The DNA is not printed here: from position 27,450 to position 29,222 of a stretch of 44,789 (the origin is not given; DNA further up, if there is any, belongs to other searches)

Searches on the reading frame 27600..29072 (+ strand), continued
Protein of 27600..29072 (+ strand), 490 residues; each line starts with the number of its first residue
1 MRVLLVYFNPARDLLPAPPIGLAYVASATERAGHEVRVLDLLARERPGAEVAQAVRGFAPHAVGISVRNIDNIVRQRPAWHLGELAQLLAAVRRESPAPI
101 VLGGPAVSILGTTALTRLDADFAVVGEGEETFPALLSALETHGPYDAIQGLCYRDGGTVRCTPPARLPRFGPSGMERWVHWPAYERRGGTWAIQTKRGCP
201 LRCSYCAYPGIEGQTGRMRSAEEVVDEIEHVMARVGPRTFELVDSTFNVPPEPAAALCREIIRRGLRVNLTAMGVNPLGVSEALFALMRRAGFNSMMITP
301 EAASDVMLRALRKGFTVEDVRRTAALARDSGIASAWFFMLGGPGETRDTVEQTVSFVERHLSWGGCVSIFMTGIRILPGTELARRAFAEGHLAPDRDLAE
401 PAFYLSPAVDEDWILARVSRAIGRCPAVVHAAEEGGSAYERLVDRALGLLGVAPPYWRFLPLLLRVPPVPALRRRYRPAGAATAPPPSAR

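Call 50: search_protein_families(library=ncbifam, proteins=[L017:8001-9485:+, L024:8001-9467:+, L027:8001-9494:+, L023:8001-9452:+, L020:8001-9503:+, L014:8001-9449:+, L024:7383-7988:+, L024:9480-10466:-, L024:10391-11431:-, L024:11498-12193:-], max_evalue=1e-10)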
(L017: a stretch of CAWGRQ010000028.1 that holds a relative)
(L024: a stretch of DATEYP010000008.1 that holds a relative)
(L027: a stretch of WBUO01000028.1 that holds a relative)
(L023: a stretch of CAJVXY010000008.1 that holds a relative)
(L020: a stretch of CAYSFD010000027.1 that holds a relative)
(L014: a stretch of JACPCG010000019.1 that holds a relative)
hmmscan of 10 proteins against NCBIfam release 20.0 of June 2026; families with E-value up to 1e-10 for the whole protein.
L017:8001-9485:+ (494 aa): 16 families
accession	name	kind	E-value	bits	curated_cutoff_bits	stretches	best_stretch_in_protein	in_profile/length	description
TIGR04072.2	rSAM_ladder_B12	equivalog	1.7e-91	307.1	360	1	3-436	2-422/443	lipid biosynthesis B12-binding/radical SAM protein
TIGR04385.1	B12_rSAM_cofa1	equivalog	2.1e-52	178.8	450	1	19-404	20-412/438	B12 lower ligand biosynthesis radical SAM protein BzaD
TIGR04479.1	bcpD_PhpK_rSAM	subfamily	2.7e-29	101.9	600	1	30-359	83-408/504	PhpK family radical SAM P-methyltransferase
TIGR02026.1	BchE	equivalog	5.7e-29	101.3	481.35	1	18-357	21-362/497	magnesium-protoporphyrin IX monomethyl ester anaerobic oxidative cyclase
TIGR04428.1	B12_rSAM_trp_MT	equivalog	1.6e-26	92.8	500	1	173-384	199-419/558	tryptophan 2-C-methyltransferase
TIGR03471.1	HpnJ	equivalog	1.5e-25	90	577.6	1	192-397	199-398/472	hopanoid biosynthesis associated radical SAM protein HpnJ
TIGR04014.1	B12_SAM_MJ_0865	equivalog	2.5e-24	85.9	360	1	92-385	63-357/434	methyl-coenzyme M reductase glutamine C-methyltransferase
TIGR04367.1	HpnR_B12_rSAM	equivalog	7.8e-24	84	650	1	1-335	1-328/490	hopanoid C-3 methylase HpnR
TIGR04013.1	B12_SAM_MJ_1487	hypoth_equivalog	9.5e-22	77.4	251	1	81-233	55-194/382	TIGR04013 family B12-binding domain/radical SAM domain-containing protein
NF050148.1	rSAM_ApyD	equivalog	4.8e-19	68.2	750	1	93-362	99-368/645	RiPP biosynthesis radical SAM protein ApyD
NF033070.1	rSAM_AprD4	equivalog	2.5e-17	62.9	500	1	192-392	198-396/456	AprD4 family radical SAM diol-dehydratase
TIGR04295.1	B12_rSAM_oligo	hypoth_equivalog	1.2e-16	60.4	400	1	16-296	22-297/422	TIGR04295 family B12-binding domain-containing radical SAM protein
TIGR03975.1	rSAM_ocin_1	subfamily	1.5e-16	60.1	281.85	1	59-356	128-426/606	RiPP maturation radical SAM C-methyltransferase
NF045585.1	rSAM_slr0320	equivalog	1.3e-13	50.3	775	1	82-356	124-405/511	photosystem II high light acclimation radical SAM protein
NF040546.1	rSAM_CUAEP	equivalog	4.4e-12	45.4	500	1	96-377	76-357/468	CUAEP/CCAEP-tail radical SAM (seleno)protein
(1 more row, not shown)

L024:8001-9467:+ (488 aa): 16 families
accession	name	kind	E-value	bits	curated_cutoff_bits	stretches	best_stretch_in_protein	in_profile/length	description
TIGR04072.2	rSAM_ladder_B12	equivalog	6.9e-95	318.3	360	1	2-437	1-426/443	lipid biosynthesis B12-binding/radical SAM protein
TIGR04385.1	B12_rSAM_cofa1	equivalog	3.1e-55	188.2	450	1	17-406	18-417/438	B12 lower ligand biosynthesis radical SAM protein BzaD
TIGR04428.1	B12_rSAM_trp_MT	equivalog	1.3e-38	132.7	500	2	174-394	198-427/558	tryptophan 2-C-methyltransferase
TIGR04479.1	bcpD_PhpK_rSAM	subfamily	4.7e-32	111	600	1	21-361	74-408/504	PhpK family radical SAM P-methyltransferase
TIGR02026.1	BchE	equivalog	9.4e-28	97.3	481.35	1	19-360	22-363/497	magnesium-protoporphyrin IX monomethyl ester anaerobic oxidative cyclase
TIGR04013.1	B12_SAM_MJ_1487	hypoth_equivalog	1.7e-27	96.3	251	1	72-389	45-358/382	TIGR04013 family B12-binding domain/radical SAM domain-containing protein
TIGR03471.1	HpnJ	equivalog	1e-26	93.9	577.6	1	194-387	199-386/472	hopanoid biosynthesis associated radical SAM protein HpnJ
TIGR04014.1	B12_SAM_MJ_0865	equivalog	1.2e-26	93.5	360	1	73-405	41-374/434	methyl-coenzyme M reductase glutamine C-methyltransferase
TIGR04367.1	HpnR_B12_rSAM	equivalog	3.2e-26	91.9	650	1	14-335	17-326/490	hopanoid C-3 methylase HpnR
NF050148.1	rSAM_ApyD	equivalog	4.2e-25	88.2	750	1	19-390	25-395/645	RiPP biosynthesis radical SAM protein ApyD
NF045585.1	rSAM_slr0320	equivalog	4.7e-19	68.3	775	1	99-337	138-382/511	photosystem II high light acclimation radical SAM protein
NF038361.1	rSAM_Sden_1168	equivalog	7.4e-18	64.4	575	1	17-392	83-477/560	Sden_1168 family B12-binding radical SAM P-methyltransferase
NF033070.1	rSAM_AprD4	equivalog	4.1e-17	62.2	500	1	191-386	195-388/456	AprD4 family radical SAM diol-dehydratase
TIGR03975.1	rSAM_ocin_1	subfamily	6.9e-17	61.2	281.85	1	100-360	158-428/606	RiPP maturation radical SAM C-methyltransferase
NF040546.1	rSAM_CUAEP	equivalog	1.4e-14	53.6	500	1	19-383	13-363/468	CUAEP/CCAEP-tail radical SAM (seleno)protein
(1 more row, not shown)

L027:8001-9494:+ (497 aa): 15 families
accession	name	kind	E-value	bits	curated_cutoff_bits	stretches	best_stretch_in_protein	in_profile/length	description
TIGR04072.2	rSAM_ladder_B12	equivalog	1.3e-91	307.4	360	1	2-431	1-411/443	lipid biosynthesis B12-binding/radical SAM protein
TIGR04385.1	B12_rSAM_cofa1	equivalog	2.1e-59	201.9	450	1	18-410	19-412/438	B12 lower ligand biosynthesis radical SAM protein BzaD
TIGR04428.1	B12_rSAM_trp_MT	equivalog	1.1e-34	119.7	500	2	178-395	198-424/558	tryptophan 2-C-methyltransferase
TIGR02026.1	BchE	equivalog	6.9e-26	91.1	481.35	1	17-362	20-361/497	magnesium-protoporphyrin IX monomethyl ester anaerobic oxidative cyclase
TIGR04479.1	bcpD_PhpK_rSAM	subfamily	1.9e-25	89.2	600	1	104-365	141-408/504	PhpK family radical SAM P-methyltransferase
TIGR04367.1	HpnR_B12_rSAM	equivalog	1.8e-24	86.1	650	1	18-338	21-325/490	hopanoid C-3 methylase HpnR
TIGR03471.1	HpnJ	equivalog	2.1e-24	86.2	577.6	1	199-401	200-396/472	hopanoid biosynthesis associated radical SAM protein HpnJ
TIGR04014.1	B12_SAM_MJ_0865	equivalog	7.3e-24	84.3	360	1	76-395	44-361/434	methyl-coenzyme M reductase glutamine C-methyltransferase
NF045585.1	rSAM_slr0320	equivalog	1.2e-23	83.4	775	1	86-363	119-406/511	photosystem II high light acclimation radical SAM protein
TIGR04013.1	B12_SAM_MJ_1487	hypoth_equivalog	8.7e-23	80.8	251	1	100-249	71-203/382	TIGR04013 family B12-binding domain/radical SAM domain-containing protein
NF050148.1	rSAM_ApyD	equivalog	4.8e-18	64.9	750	1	102-358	102-358/645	RiPP biosynthesis radical SAM protein ApyD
TIGR04295.1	B12_rSAM_oligo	hypoth_equivalog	9.5e-16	57.5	400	1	16-318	22-313/422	TIGR04295 family B12-binding domain-containing radical SAM protein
NF033070.1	rSAM_AprD4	equivalog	9e-15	54.5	500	1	199-418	199-415/456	AprD4 family radical SAM diol-dehydratase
NF038361.1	rSAM_Sden_1168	equivalog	1.9e-12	46.6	575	0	196-401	282-482/560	Sden_1168 family B12-binding radical SAM P-methyltransferase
TIGR03975.1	rSAM_ocin_1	subfamily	2.9e-11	42.6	281.85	1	54-359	112-423/606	RiPP maturation radical SAM C-methyltransferase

L023:8001-9452:+ (483 aa): 17 families
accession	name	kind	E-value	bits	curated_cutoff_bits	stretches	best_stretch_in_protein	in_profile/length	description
TIGR04072.2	rSAM_ladder_B12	equivalog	2.5e-101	339.5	360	1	2-433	1-419/443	lipid biosynthesis B12-binding/radical SAM protein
TIGR04385.1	B12_rSAM_cofa1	equivalog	3.5e-61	207.8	450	1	17-408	18-415/438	B12 lower ligand biosynthesis radical SAM protein BzaD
TIGR04479.1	bcpD_PhpK_rSAM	subfamily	1.8e-36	125.6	600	1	21-359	74-408/504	PhpK family radical SAM P-methyltransferase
TIGR02026.1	BchE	equivalog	1.8e-31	109.6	481.35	1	17-357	20-362/497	magnesium-protoporphyrin IX monomethyl ester anaerobic oxidative cyclase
TIGR04428.1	B12_rSAM_trp_MT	equivalog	7.9e-31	107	500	1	174-385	200-420/558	tryptophan 2-C-methyltransferase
TIGR04013.1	B12_SAM_MJ_1487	hypoth_equivalog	1.8e-29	102.8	251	1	82-385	56-356/382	TIGR04013 family B12-binding domain/radical SAM domain-containing protein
TIGR04367.1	HpnR_B12_rSAM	equivalog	3.9e-27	94.9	650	1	15-334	18-327/490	hopanoid C-3 methylase HpnR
TIGR04014.1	B12_SAM_MJ_0865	equivalog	1.7e-25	89.8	360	1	88-231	56-201/434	methyl-coenzyme M reductase glutamine C-methyltransferase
TIGR03471.1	HpnJ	equivalog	1.7e-24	86.5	577.6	1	193-397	200-398/472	hopanoid biosynthesis associated radical SAM protein HpnJ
NF045585.1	rSAM_slr0320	equivalog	3.4e-23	81.9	775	1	93-399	134-450/511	photosystem II high light acclimation radical SAM protein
TIGR04295.1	B12_rSAM_oligo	hypoth_equivalog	5.2e-20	71.5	400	1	16-313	22-314/422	TIGR04295 family B12-binding domain-containing radical SAM protein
TIGR03975.1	rSAM_ocin_1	subfamily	9.4e-20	70.6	281.85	1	96-356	156-426/606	RiPP maturation radical SAM C-methyltransferase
NF050148.1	rSAM_ApyD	equivalog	3.8e-18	65.2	750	1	18-361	24-367/645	RiPP biosynthesis radical SAM protein ApyD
NF033070.1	rSAM_AprD4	equivalog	1.4e-16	60.5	500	1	193-395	199-399/456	AprD4 family radical SAM diol-dehydratase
TIGR04190.1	B12_SAM_Ta0216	equivalog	1e-14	54.1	500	1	18-360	36-394/554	TIGR04190 family B12-binding domain/radical SAM domain protein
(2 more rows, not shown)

L020:8001-9503:+ (500 aa): 16 families
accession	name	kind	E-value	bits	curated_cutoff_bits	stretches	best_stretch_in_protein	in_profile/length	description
TIGR04072.2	rSAM_ladder_B12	equivalog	7.4e-95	318.2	360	1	2-440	1-423/443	lipid biosynthesis B12-binding/radical SAM protein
TIGR04385.1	B12_rSAM_cofa1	equivalog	3.2e-58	198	450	1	19-410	20-415/438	B12 lower ligand biosynthesis radical SAM protein BzaD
TIGR04428.1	B12_rSAM_trp_MT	equivalog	8.4e-38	130.1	500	2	176-389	199-421/558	tryptophan 2-C-methyltransferase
TIGR04479.1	bcpD_PhpK_rSAM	subfamily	6.1e-32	110.6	600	1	22-362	75-408/504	PhpK family radical SAM P-methyltransferase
TIGR04014.1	B12_SAM_MJ_0865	equivalog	2.3e-30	105.7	360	1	100-392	68-361/434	methyl-coenzyme M reductase glutamine C-methyltransferase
TIGR02026.1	BchE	equivalog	7e-27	94.4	481.35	1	18-358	21-360/497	magnesium-protoporphyrin IX monomethyl ester anaerobic oxidative cyclase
TIGR04013.1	B12_SAM_MJ_1487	hypoth_equivalog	1.1e-24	87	251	1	100-236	71-194/382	TIGR04013 family B12-binding domain/radical SAM domain-containing protein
TIGR04367.1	HpnR_B12_rSAM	equivalog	1.4e-23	83.3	650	1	15-332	18-322/490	hopanoid C-3 methylase HpnR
TIGR03471.1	HpnJ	equivalog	6.8e-22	78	577.6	1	195-396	199-394/472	hopanoid biosynthesis associated radical SAM protein HpnJ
NF050148.1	rSAM_ApyD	equivalog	8e-19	67.5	750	1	18-372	24-375/645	RiPP biosynthesis radical SAM protein ApyD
NF045585.1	rSAM_slr0320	equivalog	4.4e-18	65.1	775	1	195-389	237-437/511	photosystem II high light acclimation radical SAM protein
NF033070.1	rSAM_AprD4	equivalog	1.8e-16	60.1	500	1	185-396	189-397/456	AprD4 family radical SAM diol-dehydratase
TIGR04295.1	B12_rSAM_oligo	hypoth_equivalog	1.2e-15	57.2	400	1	16-320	22-318/422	TIGR04295 family B12-binding domain-containing radical SAM protein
NF038361.1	rSAM_Sden_1168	equivalog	3.5e-14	52.2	575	1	186-401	275-485/560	Sden_1168 family B12-binding radical SAM P-methyltransferase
TIGR03975.1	rSAM_ocin_1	subfamily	7.6e-12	44.5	281.85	1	49-357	118-424/606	RiPP maturation radical SAM C-methyltransferase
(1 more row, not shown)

L014:8001-9449:+ (482 aa): 16 families
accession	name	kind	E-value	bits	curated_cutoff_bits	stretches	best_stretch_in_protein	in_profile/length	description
TIGR04072.2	rSAM_ladder_B12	equivalog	1.4e-99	333.7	360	1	2-436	1-422/443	lipid biosynthesis B12-binding/radical SAM protein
TIGR04385.1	B12_rSAM_cofa1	equivalog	1e-58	199.6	450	1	18-404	19-412/438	B12 lower ligand biosynthesis radical SAM protein BzaD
TIGR04428.1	B12_rSAM_trp_MT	equivalog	2e-36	125.5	500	2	173-385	199-420/558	tryptophan 2-C-methyltransferase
TIGR02026.1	BchE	equivalog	1.2e-31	110.2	481.35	1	17-357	20-362/497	magnesium-protoporphyrin IX monomethyl ester anaerobic oxidative cyclase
TIGR04014.1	B12_SAM_MJ_0865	equivalog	6.1e-30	104.4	360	1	93-388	64-360/434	methyl-coenzyme M reductase glutamine C-methyltransferase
TIGR04479.1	bcpD_PhpK_rSAM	subfamily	2.1e-29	102.3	600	1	23-359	76-408/504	PhpK family radical SAM P-methyltransferase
TIGR03471.1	HpnJ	equivalog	1.3e-27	96.8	577.6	1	193-395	200-396/472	hopanoid biosynthesis associated radical SAM protein HpnJ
TIGR04367.1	HpnR_B12_rSAM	equivalog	1.6e-27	96.3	650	1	14-336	17-329/490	hopanoid C-3 methylase HpnR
TIGR04013.1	B12_SAM_MJ_1487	hypoth_equivalog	2.7e-27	95.6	251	1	88-232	62-193/382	TIGR04013 family B12-binding domain/radical SAM domain-containing protein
NF050148.1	rSAM_ApyD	equivalog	1.4e-26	93.1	750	1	18-368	24-376/645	RiPP biosynthesis radical SAM protein ApyD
NF045585.1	rSAM_slr0320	equivalog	1.9e-21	76.2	775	1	87-361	128-409/511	photosystem II high light acclimation radical SAM protein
TIGR03975.1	rSAM_ocin_1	subfamily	1.3e-19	70.2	281.85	1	95-358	155-428/606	RiPP maturation radical SAM C-methyltransferase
NF038361.1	rSAM_Sden_1168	equivalog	6.6e-19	67.9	575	1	183-395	275-482/560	Sden_1168 family B12-binding radical SAM P-methyltransferase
TIGR04295.1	B12_rSAM_oligo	hypoth_equivalog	8.4e-17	61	400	1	16-267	22-275/422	TIGR04295 family B12-binding domain-containing radical SAM protein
NF040546.1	rSAM_CUAEP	equivalog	4.2e-15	55.4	500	1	98-377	78-357/468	CUAEP/CCAEP-tail radical SAM (seleno)protein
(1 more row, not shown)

L024:7383-7988:+ (201 aa): 1 family
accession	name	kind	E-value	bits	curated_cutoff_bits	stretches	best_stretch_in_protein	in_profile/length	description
NF047962.3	SCP2_dom_UbiT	equivalog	1.1e-33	116.2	46.9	1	58-179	1-119/120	ubiquinone anaerobic biosynthesis accessory factor UbiT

L024:9480-10466:- (328 aa): 2 families
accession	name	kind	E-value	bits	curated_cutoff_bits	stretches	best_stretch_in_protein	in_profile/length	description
NF047965.1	quinone_UbiV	equivalog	2.2e-117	391.7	275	1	28-319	1-291/292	ubiquinone anaerobic biosynthesis protein UbiV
NF011991.0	PRK15447.1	equivalog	5.4e-117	390.5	283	1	27-322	1-299/302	U32 family peptidase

L024:10391-11431:- (346 aa): 2 families
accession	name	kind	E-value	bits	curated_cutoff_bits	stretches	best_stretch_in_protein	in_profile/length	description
NF047963.1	quinone_UbiU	equivalog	3.7e-165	548.9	440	1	16-346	1-331/331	ubiquinone anaerobic biosynthesis protein UbiU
NF011996.0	PRK15452.1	equivalog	5e-50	170.6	534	1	15-218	4-202/449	prephenate-dependent tRNA uridine(34) hydroxylase TrhP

L024:11498-12193:- (231 aa): 2 families
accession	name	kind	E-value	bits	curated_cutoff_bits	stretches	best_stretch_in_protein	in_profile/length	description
TIGR04038.1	tatD_link_rSAM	subfamily_domain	6.8e-70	234.8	129.7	1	36-227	1-191/192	TatD family nuclease-associated radical SAM protein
TIGR04100.1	rSAM_pair_X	hypoth_equivalog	1.8e-46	158.2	262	1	36-226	1-195/197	TIGR04100 family radical SAM protein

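Call 72: find_encoding_contigs(protein=P0188, flank=6000, max_places=1)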
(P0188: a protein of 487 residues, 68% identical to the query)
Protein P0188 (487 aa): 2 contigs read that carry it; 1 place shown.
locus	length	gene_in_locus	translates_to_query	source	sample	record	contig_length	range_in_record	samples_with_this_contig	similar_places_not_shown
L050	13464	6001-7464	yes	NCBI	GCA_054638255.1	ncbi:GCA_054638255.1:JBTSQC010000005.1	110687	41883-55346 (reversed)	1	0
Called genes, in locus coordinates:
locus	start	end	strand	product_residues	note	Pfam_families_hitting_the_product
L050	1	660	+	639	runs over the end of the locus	PF00989:PAS (faint), PF08448:PAS_4, PF13188:PAS_8 (faint), PF13426:PAS_9 (faint), PF13185:GAF_2, PF13487:HD_5, PF01966:HD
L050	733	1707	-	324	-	PF04055:Radical_SAM, PF06968:BATS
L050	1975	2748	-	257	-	PF00027:cNMP_binding, PF13545:HTH_Crp_2, PF00325:Crp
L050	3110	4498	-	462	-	PF04055:Radical_SAM, PF06969:HemN_C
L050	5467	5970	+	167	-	PF02036:SCP2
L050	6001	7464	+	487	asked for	PF02310:B12-binding, PF04055:Radical_SAM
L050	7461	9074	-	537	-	PF21948:LplA-B_cat, PF01976:DUF116 (weak)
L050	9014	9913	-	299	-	PF01136:Peptidase_U32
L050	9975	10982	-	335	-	PF01136:Peptidase_U32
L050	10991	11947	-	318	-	PF04055:Radical_SAM, PF16199:Radical_SAM_C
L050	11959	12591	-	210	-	PF04055:Radical_SAM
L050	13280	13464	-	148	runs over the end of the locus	-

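Call 73: find_encoding_contigs(protein=P0222, flank=6000, max_places=1)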
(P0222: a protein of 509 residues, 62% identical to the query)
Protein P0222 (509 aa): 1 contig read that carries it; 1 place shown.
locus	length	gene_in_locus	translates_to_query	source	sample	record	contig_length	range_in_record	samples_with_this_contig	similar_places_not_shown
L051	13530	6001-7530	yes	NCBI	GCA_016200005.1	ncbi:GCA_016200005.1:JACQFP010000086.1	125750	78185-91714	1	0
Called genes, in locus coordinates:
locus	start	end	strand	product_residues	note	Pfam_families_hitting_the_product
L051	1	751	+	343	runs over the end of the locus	PF00248:Aldo_ket_red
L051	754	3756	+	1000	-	PF00754:F5_F8_type_C, PF22633:F5_F8_type_C_2, PF18582:HZS_alpha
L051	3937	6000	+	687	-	-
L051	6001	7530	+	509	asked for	PF02310:B12-binding, PF04055:Radical_SAM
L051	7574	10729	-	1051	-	PF04313:HSDR_N, PF04851:ResIII, PF18766:SWI2_SNF2, PF22679:T1R_D3-like, PF11867:T1RH-like_C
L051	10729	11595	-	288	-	PF11236:DUF3037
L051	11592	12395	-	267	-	PF20613:HipA_2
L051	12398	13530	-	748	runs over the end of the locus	PF13166:AAA_13, PF13304:AAA_21 (faint)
